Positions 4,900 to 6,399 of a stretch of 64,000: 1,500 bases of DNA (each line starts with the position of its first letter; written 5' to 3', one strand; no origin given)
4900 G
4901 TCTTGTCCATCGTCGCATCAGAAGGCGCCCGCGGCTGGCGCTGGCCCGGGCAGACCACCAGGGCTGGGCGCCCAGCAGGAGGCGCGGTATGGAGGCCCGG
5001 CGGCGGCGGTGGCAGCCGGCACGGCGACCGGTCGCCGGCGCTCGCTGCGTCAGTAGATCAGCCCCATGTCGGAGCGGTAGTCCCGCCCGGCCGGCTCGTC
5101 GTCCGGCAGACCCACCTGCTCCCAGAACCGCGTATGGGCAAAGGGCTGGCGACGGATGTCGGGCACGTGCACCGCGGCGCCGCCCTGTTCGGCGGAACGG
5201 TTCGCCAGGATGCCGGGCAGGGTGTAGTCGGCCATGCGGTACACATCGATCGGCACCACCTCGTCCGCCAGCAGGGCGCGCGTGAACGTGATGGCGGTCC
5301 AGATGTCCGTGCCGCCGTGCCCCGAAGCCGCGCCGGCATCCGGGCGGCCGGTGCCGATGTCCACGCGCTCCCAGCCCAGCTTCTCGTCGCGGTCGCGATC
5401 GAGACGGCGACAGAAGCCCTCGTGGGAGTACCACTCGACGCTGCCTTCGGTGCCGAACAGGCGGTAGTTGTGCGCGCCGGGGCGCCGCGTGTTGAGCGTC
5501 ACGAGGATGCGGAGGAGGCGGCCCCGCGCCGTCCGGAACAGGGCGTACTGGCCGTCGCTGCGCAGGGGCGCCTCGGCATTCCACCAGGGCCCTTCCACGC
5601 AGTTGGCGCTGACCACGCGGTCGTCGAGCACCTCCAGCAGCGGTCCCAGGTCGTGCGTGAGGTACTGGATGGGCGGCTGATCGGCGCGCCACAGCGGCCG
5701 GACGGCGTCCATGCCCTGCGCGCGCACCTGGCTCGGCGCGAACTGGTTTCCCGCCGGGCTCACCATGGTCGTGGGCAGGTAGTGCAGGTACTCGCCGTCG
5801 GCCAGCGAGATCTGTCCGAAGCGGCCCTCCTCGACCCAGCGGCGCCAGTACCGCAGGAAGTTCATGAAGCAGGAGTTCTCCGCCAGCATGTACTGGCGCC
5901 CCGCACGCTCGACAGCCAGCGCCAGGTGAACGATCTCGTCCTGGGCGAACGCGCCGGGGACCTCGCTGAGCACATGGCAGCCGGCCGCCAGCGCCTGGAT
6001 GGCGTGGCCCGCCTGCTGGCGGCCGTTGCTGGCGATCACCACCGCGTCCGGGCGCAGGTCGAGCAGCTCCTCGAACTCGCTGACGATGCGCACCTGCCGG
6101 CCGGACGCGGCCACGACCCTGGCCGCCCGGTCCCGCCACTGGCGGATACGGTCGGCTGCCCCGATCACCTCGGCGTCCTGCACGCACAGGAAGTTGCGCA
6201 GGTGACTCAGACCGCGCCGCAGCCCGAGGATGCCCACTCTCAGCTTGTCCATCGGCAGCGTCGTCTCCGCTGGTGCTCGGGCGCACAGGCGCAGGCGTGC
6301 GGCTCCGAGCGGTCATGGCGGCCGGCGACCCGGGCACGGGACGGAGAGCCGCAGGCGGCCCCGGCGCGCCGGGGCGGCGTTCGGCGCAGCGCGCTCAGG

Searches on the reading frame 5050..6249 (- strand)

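Call 71: search_protein_families(library=pfam, proteins=[window:5050-6249:-], max_evalue=0.00001)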
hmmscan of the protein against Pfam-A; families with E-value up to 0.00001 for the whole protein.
window:5050-6249:- (399 aa): 1 family
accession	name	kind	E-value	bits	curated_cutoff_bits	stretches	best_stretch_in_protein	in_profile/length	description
PF01408.29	GFO_IDH_MocA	-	9.2e-12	46.2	24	1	3-122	1-118/120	Oxidoreductase family, NAD-binding Rossmann fold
